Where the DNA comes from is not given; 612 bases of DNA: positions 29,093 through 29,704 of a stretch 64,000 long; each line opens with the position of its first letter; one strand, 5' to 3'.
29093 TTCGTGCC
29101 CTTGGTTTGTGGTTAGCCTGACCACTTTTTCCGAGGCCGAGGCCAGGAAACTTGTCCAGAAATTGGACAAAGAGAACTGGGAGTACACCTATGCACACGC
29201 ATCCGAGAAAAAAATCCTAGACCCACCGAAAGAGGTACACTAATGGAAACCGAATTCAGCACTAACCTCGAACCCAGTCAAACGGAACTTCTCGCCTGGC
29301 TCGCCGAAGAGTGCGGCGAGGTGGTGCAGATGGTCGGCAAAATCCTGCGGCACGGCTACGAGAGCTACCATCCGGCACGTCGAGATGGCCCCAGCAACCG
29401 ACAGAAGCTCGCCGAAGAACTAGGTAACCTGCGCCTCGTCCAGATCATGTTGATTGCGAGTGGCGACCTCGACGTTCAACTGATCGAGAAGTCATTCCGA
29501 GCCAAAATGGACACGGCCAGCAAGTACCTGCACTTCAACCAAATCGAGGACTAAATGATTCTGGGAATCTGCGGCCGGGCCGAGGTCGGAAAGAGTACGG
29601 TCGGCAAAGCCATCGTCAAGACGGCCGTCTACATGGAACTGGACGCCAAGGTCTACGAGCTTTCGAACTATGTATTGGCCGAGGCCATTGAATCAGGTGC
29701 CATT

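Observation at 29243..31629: Nucleotide-signal degrading module: MazG + dNMP-kinase-like + YfbR-like HD nucleotidase + SpoT-type (p)ppGpp hydrolase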

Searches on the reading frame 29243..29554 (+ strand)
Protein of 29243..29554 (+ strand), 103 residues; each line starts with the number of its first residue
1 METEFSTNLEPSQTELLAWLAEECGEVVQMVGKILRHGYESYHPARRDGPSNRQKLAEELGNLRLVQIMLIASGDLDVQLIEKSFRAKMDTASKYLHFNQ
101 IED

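Call 3: search_protein_families(library=pfam, proteins=[window:29243-29554:+], max_evalue=0.1)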
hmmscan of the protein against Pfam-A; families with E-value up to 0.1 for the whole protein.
window:29243-29554:+ (103 aa): 1 family
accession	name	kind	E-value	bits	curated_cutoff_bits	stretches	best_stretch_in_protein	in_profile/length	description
PF03819.22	MazG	-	5.7e-06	27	22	1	13-91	3-68/74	MazG nucleotide pyrophosphohydrolase domain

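Call 4: search_protein_families(library=phrogs, proteins=[window:29243-29554:+], max_evalue=0.01)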
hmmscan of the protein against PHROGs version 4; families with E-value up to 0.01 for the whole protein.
window:29243-29554:+ (103 aa): 2 families
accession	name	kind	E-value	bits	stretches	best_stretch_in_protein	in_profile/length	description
phrog_4856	-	other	8.7e-15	55.9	1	12-97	87-171/195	nucleoside triphosphate pyrophosphohydrolase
phrog_25433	-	unknown function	0.0066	17.2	1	17-47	22-52/210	-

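Call 23: search_solved_structures(query=window:29243-29554:+, max_evalue=1, show_alignments=2)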
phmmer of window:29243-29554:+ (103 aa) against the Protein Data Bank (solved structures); distinct sequences matched with E-value up to 1: 11.
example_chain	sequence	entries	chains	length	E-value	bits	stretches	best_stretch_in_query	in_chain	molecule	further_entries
9epa_A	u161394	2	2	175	0.0039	20.8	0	56-97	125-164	DARPin NY_1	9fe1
7p3i_B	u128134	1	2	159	0.022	18.4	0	56-97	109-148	Darpin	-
4k5c_A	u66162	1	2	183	0.052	17.2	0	55-77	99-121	Loop Designed Ankyrin Repeat Protein Nran1_G06_C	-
2xeh_A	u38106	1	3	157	0.1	16.2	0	44-90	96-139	NI3C MUT6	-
2xee_A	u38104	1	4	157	0.14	15.8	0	47-79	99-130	NI3C DARPIN MUTANT5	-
2qyj_A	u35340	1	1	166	0.16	15.6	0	47-79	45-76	ankyrin NI3C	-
5oos_A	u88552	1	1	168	0.25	15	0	29-79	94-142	DARPin YTRL-2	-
8vur_H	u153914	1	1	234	0.33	14.6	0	15-48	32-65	003-102 Heavy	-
9g8i_A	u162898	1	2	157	0.57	13.9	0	28-79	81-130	DARPin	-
5op1_A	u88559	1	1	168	0.61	13.8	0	54-79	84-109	DARPin A4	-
5op3_A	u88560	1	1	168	0.77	13.5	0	28-77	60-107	DARPin NDNH-1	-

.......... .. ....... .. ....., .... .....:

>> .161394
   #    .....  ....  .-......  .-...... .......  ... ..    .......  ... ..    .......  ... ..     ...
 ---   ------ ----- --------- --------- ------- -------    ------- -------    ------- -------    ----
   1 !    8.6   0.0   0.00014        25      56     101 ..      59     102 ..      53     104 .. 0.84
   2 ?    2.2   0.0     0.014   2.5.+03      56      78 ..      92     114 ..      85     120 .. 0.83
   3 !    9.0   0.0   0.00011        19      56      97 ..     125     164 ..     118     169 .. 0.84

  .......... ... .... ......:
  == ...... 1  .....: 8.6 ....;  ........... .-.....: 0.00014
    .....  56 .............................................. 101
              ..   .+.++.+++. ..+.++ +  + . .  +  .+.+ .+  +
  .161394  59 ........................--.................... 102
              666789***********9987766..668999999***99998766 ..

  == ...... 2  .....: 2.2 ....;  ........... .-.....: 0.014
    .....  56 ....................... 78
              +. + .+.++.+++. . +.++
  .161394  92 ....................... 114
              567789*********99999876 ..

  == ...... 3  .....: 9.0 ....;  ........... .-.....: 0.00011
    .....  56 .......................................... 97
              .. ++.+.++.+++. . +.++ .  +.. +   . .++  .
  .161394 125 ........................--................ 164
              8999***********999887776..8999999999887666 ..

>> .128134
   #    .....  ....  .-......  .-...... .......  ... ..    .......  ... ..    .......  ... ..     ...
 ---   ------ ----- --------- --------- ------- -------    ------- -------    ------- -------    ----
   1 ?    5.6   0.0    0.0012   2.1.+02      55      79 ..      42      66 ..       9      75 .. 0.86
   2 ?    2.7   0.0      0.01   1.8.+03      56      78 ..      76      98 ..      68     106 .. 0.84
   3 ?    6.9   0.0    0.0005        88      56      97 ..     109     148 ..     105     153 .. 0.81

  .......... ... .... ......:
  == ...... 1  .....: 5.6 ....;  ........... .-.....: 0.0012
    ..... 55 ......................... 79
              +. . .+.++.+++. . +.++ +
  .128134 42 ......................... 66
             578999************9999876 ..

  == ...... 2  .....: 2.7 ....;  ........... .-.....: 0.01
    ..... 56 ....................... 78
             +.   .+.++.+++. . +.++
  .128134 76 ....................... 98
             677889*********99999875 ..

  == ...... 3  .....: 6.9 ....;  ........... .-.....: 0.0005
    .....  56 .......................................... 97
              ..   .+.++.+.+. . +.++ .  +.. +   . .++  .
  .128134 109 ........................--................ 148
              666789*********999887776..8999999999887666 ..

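Call 62: search_protein_families(library=ncbifam, proteins=[window:29243-29554:+], max_evalue=0.01)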
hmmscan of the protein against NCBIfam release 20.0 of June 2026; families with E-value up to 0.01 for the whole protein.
window:29243-29554:+ (103 aa): 0 families

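Call 63: search_protein_families(library=padloc, proteins=[window:29243-29554:+], max_evalue=0.01)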
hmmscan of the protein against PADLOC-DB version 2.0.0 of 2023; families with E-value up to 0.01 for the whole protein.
window:29243-29554:+ (103 aa): 0 families

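Call 70: search_dna_similar(query=window:29243-29554:+, collection=phages, mode=protein, max_rows=25, max_evalue=0.001)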
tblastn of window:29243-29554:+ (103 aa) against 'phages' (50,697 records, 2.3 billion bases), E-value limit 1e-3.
Records with a match: 80; places in all: 81; records where one place covers at least 80% of the query: 26.
Best place of each record, by identity: <60% 80.
By first word of the organism name: Klebsiella 23; Rhodobacter 22; Pseudomonas 9; Xanthomonas 8; Burkholderia 6; Ralstonia 4; Stenotrophomonas 2; Luteibacter 1; Variovorax 1; Roseobacter 1; and 3 more.
By host as written in the record: Rhodobacter capsulatus YW1 22; Klebsiella pneumoniae 10; Burkholderia pseudomallei K96243 5; Pseudomonas sp. 3; Klebsiella pneumoniae ATCC BAA-1705 3; Stenotrophomonas maltophilia YCR3A-1 2; Xanthomonas translucens pv. translucens (DSM 18974) 2; - 2; and 24 more.
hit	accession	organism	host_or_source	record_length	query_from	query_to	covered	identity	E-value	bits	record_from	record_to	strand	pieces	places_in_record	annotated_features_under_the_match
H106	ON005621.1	Stenotrophomonas phage A1432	Stenotrophomonas maltophilia YCR3A-1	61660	9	99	88%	50.0%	1e-16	79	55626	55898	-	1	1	hypothetical protein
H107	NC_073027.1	Stenotrophomonas phage A1432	Stenotrophomonas maltophilia YCR3A-1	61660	9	99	88%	50.0%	1e-16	79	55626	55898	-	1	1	hypothetical protein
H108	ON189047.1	Xanthomonas phage Mallos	Xanthomonas translucens pv. translucens ...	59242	2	98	94%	45.4%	4e-20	89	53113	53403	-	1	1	hypothetical protein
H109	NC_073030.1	Xanthomonas phage Mallos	Xanthomonas translucens pv. translucens ...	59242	2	98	94%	45.4%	4e-20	89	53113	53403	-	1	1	hypothetical protein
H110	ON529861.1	Luteibacter phage vB_LflM-Pluto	Luteibacter sp. EIF3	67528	9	102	91%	45.7%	4e-13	69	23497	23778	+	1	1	NTP pyrophosphohydrolase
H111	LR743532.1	Xanthomonas phage Bosa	Phage obtained from sewage water ...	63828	9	99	88%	46.2%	2e-12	67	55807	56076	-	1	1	hypothetical protein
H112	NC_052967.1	Xanthomonas phage Bosa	Phage obtained from sewage water ...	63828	9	99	88%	46.2%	2e-12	67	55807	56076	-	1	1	nucleoside triphosphate pyrophosphohydrolase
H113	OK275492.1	Xanthomonas phage FMYAK-P1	Xanthomonas sp.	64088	9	99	88%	46.2%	2e-12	67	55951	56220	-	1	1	hypothetical protein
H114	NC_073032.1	Xanthomonas phage FMYAK-P1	Xanthomonas sp.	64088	9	99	88%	46.2%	2e-12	67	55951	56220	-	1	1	hypothetical protein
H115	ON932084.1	Xanthomonas phage vB_Xar_IVIA-DoCa10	Xanthomonas arboricola pv. juglandis ...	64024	13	99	84%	47.2%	1e-12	67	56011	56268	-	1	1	hypothetical protein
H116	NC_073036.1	Xanthomonas phage vB_Xar_IVIA-DoCa10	Xanthomonas arboricola pv. juglandis ...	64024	13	99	84%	47.2%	1e-12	67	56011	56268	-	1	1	hypothetical protein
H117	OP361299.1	Pseudomonas phage phiH2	Pseudomonas sp. PA14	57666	9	99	88%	45.1%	4e-16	77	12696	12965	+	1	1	hypothetical protein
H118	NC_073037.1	Pseudomonas phage phiH2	Pseudomonas sp. PA14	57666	9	99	88%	45.1%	4e-16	77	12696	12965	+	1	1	hypothetical protein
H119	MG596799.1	Pseudomonas phage PMBT3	Pseudomonas grimontii MBTL2-21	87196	9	103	92%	40.0%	3e-8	55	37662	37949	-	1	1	hypothetical protein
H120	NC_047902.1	Pseudomonas phage PMBT3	Pseudomonas grimontii MBTL2-21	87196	9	103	92%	40.0%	3e-8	55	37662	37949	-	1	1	nucleoside triphosphate pyrophosphohydrolase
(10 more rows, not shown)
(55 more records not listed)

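Call 71: get_annotated_region(hit=H108, flank=5000)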
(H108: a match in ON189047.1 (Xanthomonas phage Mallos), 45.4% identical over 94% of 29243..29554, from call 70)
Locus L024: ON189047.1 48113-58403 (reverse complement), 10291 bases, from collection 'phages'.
description: Xanthomonas phage Mallos, complete genome.
organism: Xanthomonas phage Mallos (NCBI taxid 2939131)
taxonomy: Viruses; Duplodnaviria; Heunggongvirae; Uroviricota; Caudoviricetes; Mesyanzhinovviridae; Bradleyvirinae
host: Xanthomonas translucens pv. translucens (DSM 18974); source: sewage; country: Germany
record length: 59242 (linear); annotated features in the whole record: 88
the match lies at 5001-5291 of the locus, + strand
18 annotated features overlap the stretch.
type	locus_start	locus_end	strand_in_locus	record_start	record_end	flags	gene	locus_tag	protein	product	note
CDS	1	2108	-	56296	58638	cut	-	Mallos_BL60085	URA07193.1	putative primase/polymerase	-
CDS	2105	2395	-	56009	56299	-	-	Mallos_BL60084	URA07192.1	hypothetical protein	-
CDS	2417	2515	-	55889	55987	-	-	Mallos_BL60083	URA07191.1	hypothetical protein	-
CDS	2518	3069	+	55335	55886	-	-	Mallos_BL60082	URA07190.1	putative membrane spanning protein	putative membrane spanning protein TolA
CDS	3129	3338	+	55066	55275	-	-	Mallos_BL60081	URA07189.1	hypothetical protein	-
CDS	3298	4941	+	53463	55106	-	-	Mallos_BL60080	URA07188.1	Cas4 family exonuclease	-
CDS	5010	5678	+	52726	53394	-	-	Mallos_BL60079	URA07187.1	hypothetical protein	-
CDS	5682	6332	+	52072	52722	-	-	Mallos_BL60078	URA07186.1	hypothetical protein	-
CDS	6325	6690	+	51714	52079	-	-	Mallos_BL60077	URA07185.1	hypothetical protein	-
CDS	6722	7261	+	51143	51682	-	-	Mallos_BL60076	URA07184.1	nucleotide pyrophosphohydrolase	-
CDS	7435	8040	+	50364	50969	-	-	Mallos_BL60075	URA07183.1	putative DNA binding protein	-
CDS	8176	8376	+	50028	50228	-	-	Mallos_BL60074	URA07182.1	hypothetical protein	-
CDS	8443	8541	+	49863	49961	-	-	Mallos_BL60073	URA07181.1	hypothetical protein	-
CDS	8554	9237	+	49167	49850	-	-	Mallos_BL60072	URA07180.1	protein of unknown function DUF2786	-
CDS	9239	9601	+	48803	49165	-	-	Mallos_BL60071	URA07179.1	hypothetical protein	-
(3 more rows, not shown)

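Call 72: get_annotated_region(hit=H110, flank=5000)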
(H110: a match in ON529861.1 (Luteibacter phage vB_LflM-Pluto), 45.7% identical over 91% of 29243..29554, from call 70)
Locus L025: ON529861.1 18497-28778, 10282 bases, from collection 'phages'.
description: Luteibacter phage vB_LflM-Pluto, complete genome.
organism: Luteibacter phage vB_LflM-Pluto (NCBI taxid 2948611)
taxonomy: Viruses; Duplodnaviria; Heunggongvirae; Uroviricota; Caudoviricetes
host: Luteibacter sp. EIF3; source: sewage; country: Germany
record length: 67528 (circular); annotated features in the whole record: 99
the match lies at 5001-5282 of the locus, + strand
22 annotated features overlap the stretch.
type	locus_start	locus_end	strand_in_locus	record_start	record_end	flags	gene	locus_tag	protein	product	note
CDS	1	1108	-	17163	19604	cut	-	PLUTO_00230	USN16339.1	inorganic pyrophosphatase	-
CDS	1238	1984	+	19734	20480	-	-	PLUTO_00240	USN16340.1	hypothetical protein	-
CDS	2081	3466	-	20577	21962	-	-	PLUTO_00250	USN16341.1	terminase large subunit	-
CDS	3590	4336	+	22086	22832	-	-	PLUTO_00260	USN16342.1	hypothetical protein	-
CDS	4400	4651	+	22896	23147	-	-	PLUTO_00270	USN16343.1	hypothetical protein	-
CDS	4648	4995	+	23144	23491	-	-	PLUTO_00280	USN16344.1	hypothetical protein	-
CDS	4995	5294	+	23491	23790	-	-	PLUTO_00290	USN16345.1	NTP pyrophosphohydrolase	-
CDS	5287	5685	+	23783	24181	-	-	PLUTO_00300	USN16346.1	hypothetical protein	-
CDS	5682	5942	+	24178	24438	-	-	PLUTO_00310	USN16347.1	hypothetical protein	-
CDS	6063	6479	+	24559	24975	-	-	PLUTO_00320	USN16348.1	hypothetical protein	-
CDS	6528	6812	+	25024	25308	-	-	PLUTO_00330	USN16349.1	hypothetical protein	-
CDS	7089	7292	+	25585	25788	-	-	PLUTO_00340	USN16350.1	hypothetical protein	-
CDS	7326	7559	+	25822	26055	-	-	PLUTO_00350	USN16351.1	hypothetical protein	-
CDS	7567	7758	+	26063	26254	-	-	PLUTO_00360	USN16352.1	hypothetical protein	-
CDS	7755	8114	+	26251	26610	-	-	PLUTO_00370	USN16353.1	hypothetical protein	-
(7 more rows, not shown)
